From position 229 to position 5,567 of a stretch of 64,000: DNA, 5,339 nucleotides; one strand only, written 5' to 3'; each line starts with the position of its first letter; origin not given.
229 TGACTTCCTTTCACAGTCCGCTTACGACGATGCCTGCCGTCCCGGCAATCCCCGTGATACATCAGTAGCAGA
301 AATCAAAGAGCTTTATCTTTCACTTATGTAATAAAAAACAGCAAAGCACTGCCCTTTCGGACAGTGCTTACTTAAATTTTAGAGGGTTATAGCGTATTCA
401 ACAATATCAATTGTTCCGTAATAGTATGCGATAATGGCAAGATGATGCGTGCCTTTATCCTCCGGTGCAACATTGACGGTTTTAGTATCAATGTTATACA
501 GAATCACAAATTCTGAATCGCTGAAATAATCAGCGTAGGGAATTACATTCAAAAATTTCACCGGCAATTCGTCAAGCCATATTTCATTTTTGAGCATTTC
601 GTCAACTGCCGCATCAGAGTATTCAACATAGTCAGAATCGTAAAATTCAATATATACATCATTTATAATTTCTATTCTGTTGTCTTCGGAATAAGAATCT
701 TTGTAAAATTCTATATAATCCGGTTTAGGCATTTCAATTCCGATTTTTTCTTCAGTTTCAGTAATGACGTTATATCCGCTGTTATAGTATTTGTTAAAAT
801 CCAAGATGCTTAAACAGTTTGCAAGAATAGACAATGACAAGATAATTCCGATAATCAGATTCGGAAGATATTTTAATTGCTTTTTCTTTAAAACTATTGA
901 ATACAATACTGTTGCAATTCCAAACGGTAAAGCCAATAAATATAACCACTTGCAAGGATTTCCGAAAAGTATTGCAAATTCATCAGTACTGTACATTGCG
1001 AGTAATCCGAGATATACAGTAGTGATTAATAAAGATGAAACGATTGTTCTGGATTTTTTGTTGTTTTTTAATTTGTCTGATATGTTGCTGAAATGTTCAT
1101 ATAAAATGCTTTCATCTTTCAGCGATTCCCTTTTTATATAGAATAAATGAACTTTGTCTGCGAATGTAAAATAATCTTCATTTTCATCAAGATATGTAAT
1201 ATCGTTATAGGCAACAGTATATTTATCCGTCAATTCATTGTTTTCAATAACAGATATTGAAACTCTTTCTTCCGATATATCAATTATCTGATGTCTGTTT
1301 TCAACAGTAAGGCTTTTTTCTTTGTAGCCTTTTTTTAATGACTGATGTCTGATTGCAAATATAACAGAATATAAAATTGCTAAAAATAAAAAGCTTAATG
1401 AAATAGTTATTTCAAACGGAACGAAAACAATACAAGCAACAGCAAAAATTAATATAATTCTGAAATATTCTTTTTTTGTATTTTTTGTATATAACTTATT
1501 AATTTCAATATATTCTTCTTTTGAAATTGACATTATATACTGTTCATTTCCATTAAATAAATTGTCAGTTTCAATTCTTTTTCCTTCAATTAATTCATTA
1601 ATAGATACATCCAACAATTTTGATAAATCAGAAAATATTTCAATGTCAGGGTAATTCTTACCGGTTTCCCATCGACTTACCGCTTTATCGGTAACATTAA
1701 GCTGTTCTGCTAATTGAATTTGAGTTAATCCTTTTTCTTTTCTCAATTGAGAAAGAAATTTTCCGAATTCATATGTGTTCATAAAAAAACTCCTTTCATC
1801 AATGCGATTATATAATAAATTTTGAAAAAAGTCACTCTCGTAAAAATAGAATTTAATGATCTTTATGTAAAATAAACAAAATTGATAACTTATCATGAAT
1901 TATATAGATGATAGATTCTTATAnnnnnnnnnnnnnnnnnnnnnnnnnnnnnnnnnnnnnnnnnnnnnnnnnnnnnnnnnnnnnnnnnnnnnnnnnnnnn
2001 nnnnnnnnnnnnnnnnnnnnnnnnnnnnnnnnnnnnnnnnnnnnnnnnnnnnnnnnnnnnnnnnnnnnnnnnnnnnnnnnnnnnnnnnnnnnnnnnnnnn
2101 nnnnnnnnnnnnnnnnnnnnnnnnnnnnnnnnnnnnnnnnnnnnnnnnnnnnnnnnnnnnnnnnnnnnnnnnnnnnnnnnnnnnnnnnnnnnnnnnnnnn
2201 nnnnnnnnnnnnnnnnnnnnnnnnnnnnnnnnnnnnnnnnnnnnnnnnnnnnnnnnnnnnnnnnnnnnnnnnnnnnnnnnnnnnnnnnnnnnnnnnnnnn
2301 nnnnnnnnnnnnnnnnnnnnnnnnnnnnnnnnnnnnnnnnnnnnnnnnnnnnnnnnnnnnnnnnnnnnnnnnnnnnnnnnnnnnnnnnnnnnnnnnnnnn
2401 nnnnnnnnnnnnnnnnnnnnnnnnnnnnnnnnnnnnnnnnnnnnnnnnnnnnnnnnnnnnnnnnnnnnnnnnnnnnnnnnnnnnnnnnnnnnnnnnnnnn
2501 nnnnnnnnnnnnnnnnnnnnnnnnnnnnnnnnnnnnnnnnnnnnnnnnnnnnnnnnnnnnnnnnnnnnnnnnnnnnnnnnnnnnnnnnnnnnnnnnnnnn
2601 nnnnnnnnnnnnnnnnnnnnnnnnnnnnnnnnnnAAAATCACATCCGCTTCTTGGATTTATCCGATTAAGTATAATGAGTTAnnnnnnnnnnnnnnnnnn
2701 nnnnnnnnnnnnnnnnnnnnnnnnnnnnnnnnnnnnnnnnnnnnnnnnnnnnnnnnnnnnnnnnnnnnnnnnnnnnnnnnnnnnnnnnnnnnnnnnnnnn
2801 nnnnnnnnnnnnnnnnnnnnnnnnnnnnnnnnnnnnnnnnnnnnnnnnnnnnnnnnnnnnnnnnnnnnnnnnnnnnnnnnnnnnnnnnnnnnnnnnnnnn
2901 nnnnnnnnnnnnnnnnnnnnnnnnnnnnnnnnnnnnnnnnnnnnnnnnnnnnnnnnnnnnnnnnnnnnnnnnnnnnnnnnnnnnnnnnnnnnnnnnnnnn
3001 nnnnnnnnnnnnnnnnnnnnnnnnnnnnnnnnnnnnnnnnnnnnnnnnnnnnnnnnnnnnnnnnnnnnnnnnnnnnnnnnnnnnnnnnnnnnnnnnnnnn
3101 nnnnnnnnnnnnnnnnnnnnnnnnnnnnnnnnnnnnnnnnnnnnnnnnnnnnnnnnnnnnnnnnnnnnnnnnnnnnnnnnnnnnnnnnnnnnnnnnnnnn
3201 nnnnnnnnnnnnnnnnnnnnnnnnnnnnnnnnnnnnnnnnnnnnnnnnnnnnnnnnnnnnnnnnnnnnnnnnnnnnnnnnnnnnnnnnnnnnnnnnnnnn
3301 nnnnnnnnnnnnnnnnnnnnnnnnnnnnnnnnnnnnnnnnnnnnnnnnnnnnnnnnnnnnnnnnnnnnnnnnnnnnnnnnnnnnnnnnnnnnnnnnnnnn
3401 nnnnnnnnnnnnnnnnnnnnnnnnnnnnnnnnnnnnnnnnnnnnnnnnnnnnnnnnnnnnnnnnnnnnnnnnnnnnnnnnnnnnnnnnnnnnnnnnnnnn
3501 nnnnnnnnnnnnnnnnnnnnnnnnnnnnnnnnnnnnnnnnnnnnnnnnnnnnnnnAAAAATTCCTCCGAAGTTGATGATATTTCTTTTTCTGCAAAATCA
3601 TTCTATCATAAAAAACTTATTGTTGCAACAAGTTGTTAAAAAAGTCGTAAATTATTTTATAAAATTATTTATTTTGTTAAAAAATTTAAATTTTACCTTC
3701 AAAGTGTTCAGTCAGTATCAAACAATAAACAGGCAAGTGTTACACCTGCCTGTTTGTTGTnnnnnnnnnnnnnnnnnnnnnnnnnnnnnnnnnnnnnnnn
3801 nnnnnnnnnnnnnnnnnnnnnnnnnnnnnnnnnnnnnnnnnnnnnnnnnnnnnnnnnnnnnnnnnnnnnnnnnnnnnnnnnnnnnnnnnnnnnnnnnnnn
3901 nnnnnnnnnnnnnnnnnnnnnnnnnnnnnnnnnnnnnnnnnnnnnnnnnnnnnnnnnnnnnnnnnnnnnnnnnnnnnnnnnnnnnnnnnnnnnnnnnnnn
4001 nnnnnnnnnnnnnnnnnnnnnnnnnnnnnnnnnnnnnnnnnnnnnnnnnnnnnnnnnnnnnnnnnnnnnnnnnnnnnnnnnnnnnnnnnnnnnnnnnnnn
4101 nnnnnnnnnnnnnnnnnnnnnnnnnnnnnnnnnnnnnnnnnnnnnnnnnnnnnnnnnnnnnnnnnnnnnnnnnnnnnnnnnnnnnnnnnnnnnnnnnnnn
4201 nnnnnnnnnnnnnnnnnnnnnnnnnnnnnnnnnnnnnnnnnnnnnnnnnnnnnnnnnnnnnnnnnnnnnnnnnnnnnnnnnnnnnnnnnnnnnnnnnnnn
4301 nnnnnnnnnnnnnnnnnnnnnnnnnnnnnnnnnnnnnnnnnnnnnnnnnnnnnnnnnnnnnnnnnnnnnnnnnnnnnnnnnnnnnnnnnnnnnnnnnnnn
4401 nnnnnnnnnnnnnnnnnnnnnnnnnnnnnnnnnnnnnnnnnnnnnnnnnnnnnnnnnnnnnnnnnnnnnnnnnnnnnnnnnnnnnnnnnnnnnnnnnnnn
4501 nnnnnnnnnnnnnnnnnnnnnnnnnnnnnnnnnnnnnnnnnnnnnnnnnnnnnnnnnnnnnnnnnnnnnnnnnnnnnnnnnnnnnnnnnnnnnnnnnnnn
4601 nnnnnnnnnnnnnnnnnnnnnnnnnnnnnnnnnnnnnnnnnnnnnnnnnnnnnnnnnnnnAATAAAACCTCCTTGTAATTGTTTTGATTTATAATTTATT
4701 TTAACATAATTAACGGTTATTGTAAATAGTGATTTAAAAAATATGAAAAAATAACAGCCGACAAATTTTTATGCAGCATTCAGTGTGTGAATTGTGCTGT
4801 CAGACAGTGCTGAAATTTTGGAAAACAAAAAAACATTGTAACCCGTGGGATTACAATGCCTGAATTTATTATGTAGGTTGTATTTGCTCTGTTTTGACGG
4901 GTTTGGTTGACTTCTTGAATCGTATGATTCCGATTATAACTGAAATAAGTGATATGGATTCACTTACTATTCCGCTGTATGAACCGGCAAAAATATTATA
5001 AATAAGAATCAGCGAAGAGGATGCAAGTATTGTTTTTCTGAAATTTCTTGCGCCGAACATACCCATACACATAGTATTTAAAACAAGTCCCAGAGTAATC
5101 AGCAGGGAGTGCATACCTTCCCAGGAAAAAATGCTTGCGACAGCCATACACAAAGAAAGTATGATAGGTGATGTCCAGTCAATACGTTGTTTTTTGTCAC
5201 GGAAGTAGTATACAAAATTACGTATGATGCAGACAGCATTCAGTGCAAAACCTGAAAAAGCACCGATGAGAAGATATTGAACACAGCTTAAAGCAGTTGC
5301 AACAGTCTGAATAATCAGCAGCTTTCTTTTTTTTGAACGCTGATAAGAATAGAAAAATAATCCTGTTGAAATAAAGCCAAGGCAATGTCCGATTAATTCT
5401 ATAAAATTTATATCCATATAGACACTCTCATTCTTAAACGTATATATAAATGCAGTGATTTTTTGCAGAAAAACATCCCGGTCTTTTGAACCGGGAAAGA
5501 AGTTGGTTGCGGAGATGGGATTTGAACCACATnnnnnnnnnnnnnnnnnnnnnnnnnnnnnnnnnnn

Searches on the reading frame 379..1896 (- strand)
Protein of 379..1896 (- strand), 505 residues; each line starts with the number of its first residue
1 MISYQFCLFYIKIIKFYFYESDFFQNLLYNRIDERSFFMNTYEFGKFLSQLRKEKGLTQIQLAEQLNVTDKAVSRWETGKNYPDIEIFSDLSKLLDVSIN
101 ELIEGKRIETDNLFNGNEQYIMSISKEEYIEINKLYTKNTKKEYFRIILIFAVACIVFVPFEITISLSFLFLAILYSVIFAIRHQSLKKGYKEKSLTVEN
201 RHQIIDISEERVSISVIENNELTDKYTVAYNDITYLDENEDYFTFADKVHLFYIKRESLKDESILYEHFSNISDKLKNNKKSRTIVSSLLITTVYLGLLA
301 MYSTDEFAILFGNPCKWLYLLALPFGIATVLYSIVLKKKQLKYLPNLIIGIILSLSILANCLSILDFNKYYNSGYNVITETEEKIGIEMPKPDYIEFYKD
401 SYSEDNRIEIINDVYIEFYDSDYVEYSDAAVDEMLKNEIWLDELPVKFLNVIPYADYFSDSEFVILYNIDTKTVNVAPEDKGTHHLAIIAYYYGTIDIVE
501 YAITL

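Call 34: search_protein_families(library=pfam, proteins=[window:379-1896:-], max_evalue=0.00001)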
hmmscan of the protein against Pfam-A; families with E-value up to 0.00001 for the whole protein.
window:379-1896:- (505 aa): 3 families
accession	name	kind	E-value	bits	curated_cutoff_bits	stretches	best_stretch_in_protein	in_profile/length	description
PF01381.28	HTH_3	-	8.4e-15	55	23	1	49-102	2-55/55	Helix-turn-helix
PF12844.13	HTH_19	-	9.6e-11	41.9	30.2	1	45-106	1-62/64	Helix-turn-helix domain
PF13560.12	HTH_31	-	8.3e-09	36.1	27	1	43-101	1-60/64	Helix-turn-helix domain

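Call 38: find_encoding_contigs(protein=window:379-1896:-, flank=10000, max_places=2)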
Protein window:379-1896:- (505 aa): no gene with exactly this product is on record in the collection.

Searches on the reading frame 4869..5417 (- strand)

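Call 34: search_protein_families(library=pfam, proteins=[window:4869-5417:-], max_evalue=0.00001)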
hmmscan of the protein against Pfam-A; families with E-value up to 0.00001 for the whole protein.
window:4869-5417:- (182 aa): 1 family
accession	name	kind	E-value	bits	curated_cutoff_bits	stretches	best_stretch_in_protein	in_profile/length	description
PF10688.14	Imp-YgjV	-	2.3e-32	112.4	23.5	1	9-169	2-157/159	Bacterial inner membrane protein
